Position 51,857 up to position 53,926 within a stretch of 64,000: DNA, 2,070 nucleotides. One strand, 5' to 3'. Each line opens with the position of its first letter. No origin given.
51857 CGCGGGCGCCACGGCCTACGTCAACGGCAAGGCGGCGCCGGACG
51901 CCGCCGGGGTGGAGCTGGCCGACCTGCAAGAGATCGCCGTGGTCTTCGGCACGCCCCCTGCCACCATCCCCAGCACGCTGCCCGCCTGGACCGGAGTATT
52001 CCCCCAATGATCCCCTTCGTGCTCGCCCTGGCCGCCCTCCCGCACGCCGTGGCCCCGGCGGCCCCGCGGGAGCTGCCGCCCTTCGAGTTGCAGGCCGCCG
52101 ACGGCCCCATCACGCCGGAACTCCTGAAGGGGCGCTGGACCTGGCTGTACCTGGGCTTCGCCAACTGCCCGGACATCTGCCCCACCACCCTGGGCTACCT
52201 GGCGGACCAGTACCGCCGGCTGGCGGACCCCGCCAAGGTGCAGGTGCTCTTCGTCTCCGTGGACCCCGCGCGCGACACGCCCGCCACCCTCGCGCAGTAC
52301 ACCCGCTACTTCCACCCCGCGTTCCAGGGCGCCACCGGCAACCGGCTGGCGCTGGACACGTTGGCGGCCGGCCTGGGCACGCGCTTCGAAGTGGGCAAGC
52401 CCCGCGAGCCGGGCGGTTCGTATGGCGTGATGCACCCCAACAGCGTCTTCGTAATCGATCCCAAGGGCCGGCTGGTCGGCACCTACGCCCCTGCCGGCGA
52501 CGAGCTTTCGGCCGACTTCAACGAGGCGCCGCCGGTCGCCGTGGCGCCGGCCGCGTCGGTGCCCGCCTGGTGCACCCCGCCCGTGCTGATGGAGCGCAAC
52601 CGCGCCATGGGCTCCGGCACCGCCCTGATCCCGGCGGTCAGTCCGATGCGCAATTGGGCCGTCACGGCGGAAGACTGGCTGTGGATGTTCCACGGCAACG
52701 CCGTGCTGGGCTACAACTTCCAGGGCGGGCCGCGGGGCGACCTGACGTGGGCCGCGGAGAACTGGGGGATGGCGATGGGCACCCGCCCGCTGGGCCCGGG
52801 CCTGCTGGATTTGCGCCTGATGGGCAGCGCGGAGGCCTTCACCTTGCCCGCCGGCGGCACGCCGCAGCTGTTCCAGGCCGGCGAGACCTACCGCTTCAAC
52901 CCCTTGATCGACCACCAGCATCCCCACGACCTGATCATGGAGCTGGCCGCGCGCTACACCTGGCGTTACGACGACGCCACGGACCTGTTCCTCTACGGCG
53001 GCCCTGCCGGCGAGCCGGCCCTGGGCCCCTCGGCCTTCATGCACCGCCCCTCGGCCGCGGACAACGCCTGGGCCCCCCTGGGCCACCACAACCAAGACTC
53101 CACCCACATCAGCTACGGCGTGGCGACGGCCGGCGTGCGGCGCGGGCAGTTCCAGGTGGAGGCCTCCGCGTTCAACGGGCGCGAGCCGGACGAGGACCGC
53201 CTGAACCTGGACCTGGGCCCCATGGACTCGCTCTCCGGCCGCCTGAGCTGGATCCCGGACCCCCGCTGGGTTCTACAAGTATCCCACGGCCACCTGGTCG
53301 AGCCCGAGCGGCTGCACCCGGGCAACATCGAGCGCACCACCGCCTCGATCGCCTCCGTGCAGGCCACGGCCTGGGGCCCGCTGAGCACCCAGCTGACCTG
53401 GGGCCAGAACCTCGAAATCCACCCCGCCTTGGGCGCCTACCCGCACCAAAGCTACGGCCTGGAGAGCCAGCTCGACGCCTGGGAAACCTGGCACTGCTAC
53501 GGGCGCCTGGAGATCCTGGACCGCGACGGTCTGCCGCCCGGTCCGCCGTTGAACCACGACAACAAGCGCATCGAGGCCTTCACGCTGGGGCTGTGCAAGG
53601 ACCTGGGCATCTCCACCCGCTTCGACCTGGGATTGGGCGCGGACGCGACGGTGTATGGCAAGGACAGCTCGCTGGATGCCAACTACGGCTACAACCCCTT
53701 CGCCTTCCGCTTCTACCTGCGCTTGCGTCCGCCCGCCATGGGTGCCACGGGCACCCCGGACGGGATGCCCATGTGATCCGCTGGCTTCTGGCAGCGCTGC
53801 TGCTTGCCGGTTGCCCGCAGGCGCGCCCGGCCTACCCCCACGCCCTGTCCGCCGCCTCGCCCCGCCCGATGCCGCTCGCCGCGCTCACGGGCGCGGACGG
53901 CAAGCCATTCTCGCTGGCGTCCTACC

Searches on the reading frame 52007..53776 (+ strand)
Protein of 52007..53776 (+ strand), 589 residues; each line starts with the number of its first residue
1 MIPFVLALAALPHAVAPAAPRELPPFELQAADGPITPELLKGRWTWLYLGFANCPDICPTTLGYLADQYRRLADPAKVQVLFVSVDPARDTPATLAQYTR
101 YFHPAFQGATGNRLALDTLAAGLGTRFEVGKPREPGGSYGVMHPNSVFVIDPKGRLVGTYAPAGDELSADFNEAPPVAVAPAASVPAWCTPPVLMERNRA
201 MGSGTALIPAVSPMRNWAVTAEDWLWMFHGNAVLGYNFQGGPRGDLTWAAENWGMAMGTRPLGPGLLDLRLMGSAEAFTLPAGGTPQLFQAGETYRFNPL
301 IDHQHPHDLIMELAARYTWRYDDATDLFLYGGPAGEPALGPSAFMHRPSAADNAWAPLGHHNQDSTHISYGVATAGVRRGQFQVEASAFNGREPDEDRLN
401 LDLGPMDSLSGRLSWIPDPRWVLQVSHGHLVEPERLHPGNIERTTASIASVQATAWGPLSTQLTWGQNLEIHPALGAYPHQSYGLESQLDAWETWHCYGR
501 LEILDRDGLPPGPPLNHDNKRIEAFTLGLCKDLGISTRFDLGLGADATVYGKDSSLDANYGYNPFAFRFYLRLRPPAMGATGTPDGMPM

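Call 42: search_protein_families(library=pfam, proteins=[window:52007-53776:+], max_evalue=0.01)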
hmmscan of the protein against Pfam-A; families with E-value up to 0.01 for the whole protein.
window:52007-53776:+ (589 aa): 2 families
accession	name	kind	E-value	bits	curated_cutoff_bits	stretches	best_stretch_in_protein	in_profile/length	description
PF02630.20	SCO1-SenC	-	3.7e-31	108.3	22.8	1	25-155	3-133/134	SCO1/SenC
PF00578.27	AhpC-TSA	-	1e-05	25.9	26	1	22-156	4-121/124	AhpC/TSA family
